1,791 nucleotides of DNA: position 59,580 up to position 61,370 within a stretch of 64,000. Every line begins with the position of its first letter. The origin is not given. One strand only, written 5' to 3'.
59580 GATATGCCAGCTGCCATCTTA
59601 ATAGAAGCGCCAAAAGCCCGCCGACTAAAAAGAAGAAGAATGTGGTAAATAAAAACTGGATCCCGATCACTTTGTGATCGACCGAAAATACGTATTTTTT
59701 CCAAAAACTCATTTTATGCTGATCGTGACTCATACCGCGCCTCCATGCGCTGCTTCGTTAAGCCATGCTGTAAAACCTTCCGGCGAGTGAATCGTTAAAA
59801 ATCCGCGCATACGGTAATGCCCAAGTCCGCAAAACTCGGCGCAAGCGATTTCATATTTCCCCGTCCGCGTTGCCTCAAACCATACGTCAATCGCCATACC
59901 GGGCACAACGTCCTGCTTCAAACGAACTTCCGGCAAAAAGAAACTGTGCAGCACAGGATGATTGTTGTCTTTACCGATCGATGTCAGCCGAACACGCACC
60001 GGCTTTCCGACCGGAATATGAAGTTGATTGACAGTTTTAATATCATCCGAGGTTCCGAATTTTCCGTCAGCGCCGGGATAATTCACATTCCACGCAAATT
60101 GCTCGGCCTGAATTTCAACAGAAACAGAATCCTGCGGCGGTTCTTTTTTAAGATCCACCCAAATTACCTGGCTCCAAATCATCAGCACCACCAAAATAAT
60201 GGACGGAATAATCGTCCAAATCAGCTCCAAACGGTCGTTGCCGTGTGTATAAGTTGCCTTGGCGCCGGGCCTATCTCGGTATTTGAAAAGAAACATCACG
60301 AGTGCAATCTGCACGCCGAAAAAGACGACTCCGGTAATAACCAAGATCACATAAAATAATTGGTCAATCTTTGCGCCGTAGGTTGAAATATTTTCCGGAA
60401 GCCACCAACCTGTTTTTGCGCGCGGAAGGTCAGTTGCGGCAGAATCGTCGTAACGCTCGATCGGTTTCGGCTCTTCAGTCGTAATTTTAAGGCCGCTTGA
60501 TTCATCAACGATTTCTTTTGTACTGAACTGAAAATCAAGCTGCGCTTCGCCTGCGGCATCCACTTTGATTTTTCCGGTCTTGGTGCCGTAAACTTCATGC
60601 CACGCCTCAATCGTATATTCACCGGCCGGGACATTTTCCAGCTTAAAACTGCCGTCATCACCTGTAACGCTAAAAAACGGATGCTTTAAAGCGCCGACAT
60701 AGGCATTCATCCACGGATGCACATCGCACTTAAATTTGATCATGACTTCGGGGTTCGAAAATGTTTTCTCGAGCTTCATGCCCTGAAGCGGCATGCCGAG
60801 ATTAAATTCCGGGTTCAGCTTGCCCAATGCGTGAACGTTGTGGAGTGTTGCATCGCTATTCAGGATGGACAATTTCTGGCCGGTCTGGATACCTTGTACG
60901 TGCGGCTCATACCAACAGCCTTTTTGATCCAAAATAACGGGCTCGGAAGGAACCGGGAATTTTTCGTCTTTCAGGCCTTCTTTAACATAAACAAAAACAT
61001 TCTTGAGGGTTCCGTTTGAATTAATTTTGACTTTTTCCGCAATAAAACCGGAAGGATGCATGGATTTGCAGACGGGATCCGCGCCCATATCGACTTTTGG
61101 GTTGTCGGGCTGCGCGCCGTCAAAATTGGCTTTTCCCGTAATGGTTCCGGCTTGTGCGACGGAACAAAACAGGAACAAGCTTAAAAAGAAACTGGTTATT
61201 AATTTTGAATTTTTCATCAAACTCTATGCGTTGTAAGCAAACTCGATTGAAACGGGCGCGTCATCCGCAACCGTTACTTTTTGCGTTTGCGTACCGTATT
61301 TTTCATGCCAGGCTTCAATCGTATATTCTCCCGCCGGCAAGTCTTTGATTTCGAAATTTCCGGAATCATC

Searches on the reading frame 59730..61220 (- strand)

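Call 77: search_protein_families(library=pfam, proteins=[window:59730-61220:-], max_evalue=0.001)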
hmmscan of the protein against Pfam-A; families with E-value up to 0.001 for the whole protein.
window:59730-61220:- (496 aa): 6 families
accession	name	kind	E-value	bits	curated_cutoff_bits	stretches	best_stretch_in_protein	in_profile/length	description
PF02790.20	COX2_TM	-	4.7e-12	46.3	22.8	1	275-350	9-85/88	Cytochrome C oxidase subunit II, transmembrane domain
PF00116.26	COX2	-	4.7e-10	39.9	22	1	389-471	37-113/120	Cytochrome C oxidase subunit II, periplasmic domain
PF13620.12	CarboxypepD_reg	-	4.1e-07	30.7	32.3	1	184-231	32-80/82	Carboxypeptidase regulatory-like domain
PF13473.12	Cupredoxin_1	-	1.5e-06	28.6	27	1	396-476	33-103/104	Cupredoxin-like domain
PF13715.12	CarbopepD_reg_2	-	2.4e-05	24.7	32.2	1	184-236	28-80/88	CarboxypepD_reg-like domain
PF09430.16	EMC7_beta-sandw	-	0.00048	20.8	26.6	0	178-224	17-63/122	ER membrane protein complex subunit 7, beta-sandwich domain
